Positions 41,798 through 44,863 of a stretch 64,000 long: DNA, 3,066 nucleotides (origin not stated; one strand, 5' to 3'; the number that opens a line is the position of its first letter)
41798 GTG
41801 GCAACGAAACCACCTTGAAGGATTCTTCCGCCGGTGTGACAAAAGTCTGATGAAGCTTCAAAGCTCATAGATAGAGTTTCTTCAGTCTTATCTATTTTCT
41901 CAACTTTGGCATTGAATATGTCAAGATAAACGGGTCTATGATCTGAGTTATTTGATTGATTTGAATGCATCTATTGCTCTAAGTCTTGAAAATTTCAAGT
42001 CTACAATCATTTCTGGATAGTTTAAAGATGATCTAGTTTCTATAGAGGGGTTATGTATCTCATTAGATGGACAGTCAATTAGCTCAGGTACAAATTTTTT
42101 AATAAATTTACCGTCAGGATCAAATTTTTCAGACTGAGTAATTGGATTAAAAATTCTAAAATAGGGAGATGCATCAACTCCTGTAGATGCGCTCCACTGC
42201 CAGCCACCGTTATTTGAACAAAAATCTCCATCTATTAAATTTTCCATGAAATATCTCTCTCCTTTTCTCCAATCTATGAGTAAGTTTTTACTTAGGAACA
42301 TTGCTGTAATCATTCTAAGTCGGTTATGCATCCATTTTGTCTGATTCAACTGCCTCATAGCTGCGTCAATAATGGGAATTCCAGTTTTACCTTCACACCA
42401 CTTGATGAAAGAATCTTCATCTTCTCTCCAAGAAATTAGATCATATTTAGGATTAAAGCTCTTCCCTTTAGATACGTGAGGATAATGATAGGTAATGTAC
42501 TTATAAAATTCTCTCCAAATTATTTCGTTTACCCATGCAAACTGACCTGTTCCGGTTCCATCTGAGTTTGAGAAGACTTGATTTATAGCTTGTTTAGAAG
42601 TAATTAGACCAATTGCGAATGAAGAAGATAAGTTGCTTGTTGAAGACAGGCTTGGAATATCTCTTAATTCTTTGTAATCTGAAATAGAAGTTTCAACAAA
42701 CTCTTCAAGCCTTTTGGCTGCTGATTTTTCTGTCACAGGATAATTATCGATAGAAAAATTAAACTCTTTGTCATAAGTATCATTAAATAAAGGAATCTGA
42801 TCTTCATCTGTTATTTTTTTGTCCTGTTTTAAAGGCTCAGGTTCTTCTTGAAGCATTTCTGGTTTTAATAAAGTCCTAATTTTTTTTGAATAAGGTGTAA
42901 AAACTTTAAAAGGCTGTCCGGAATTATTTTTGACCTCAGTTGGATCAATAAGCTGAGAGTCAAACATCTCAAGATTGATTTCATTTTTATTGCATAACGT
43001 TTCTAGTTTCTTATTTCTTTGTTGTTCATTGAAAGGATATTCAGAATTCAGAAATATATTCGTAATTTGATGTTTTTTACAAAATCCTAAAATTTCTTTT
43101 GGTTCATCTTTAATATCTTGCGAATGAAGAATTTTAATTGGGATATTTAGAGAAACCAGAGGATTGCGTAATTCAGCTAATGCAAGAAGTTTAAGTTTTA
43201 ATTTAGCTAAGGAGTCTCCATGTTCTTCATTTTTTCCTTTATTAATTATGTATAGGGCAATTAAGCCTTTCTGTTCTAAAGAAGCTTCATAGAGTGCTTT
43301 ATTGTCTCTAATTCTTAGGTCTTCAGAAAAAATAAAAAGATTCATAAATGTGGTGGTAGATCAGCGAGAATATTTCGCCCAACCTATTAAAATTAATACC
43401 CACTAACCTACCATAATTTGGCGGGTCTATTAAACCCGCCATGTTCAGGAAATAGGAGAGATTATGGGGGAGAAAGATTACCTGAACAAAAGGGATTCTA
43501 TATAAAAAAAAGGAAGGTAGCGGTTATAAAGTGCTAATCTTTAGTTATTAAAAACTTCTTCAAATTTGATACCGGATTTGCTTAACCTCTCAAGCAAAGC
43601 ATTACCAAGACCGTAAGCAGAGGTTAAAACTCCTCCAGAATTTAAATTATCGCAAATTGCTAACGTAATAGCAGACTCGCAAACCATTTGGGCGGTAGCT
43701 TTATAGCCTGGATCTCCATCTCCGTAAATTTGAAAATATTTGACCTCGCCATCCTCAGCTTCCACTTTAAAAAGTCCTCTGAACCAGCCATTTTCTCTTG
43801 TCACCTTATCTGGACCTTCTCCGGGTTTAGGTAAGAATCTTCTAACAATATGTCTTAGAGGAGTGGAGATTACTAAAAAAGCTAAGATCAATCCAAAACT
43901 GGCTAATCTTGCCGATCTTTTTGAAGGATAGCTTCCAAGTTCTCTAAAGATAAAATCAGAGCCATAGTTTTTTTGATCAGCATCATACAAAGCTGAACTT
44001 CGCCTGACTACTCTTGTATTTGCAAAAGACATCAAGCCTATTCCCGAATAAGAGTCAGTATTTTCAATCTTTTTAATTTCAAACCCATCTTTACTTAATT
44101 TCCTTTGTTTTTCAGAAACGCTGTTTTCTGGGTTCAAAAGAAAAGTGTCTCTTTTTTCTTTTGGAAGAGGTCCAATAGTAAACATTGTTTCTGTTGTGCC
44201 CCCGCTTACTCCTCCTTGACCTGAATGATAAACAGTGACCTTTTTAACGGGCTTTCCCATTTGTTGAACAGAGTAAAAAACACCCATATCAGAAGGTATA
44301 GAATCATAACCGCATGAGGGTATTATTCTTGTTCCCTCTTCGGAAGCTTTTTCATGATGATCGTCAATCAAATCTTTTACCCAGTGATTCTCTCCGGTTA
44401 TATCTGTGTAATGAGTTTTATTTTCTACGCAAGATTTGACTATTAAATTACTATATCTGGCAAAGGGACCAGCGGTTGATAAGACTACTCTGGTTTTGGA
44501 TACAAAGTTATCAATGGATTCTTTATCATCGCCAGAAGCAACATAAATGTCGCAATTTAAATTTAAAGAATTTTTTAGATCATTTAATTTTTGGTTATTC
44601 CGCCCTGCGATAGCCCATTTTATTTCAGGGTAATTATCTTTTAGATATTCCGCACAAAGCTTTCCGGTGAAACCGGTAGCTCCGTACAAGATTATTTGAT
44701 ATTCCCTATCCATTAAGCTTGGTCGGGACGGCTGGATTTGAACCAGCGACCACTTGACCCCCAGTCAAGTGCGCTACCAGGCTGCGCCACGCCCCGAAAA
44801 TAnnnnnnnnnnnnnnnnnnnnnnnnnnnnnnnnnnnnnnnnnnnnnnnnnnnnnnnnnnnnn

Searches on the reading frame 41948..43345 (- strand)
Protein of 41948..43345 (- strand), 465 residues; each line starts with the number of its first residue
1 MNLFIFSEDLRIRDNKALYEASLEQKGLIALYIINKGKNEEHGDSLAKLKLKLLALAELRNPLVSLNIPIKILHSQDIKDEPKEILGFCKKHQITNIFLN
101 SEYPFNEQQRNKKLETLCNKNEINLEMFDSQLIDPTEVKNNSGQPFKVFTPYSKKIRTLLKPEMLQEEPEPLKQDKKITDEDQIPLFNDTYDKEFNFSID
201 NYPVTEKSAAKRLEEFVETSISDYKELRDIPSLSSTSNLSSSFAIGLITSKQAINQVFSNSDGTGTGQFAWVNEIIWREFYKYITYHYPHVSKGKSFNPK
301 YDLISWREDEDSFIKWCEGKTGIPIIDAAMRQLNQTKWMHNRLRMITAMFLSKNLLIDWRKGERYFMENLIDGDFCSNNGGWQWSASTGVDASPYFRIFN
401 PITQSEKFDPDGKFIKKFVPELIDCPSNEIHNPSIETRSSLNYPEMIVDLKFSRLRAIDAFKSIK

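Call 76: search_protein_families(library=pfam, proteins=[window:41948-43345:-], max_evalue=0.00001)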
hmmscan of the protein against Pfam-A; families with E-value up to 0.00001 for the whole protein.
window:41948-43345:- (465 aa): 2 families
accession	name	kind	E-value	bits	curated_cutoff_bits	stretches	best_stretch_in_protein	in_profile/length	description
PF03441.19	FAD_binding_7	-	7.8e-80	267.5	27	1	271-462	1-202/203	FAD binding domain of DNA photolyase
PF00875.24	DNA_photolyase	-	1.6e-27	96.9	26.6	1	4-163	3-158/164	DNA photolyase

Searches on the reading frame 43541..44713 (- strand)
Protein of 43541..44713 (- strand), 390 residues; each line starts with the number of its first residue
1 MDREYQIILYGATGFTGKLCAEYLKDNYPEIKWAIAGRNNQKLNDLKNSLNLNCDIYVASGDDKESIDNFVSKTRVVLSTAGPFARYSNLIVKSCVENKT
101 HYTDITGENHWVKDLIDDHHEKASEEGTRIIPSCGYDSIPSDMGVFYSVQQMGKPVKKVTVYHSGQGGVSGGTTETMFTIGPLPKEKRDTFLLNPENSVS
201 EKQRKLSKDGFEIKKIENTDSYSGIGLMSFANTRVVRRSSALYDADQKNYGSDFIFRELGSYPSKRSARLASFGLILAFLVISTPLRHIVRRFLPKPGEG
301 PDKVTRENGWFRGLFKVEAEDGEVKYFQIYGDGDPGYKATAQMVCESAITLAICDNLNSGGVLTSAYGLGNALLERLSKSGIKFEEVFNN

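Call 4: search_protein_families(library=pfam, proteins=[window:43541-44713:-], max_evalue=1)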
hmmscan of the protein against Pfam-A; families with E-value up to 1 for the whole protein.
window:43541-44713:- (390 aa): 5 families
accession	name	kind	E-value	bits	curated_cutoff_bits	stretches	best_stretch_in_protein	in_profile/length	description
PF03435.24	Sacchrp_dh_NADP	-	6.8e-14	52.8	25.1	1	7-131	1-129/129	Saccharopine dehydrogenase NADP binding domain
PF13460.12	NAD_binding_10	-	0.0013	19.1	27.2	1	11-86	1-73/184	NAD(P)H-binding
PF05368.20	NmrA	-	0.02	15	27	1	6-82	4-78/298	NmrA-like family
PF01370.27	Epimerase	-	0.22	11.3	20.9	1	7-81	1-72/240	NAD dependent epimerase/dehydratase family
PF00534.26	Glycos_transf_1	-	0.24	11.4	26.4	1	22-80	38-99/172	Glycosyl transferases group 1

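Call 5: search_protein_families(library=ncbifam, proteins=[window:43541-44713:-], max_evalue=1)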
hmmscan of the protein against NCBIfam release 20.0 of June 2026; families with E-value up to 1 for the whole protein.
window:43541-44713:- (390 aa): 0 families
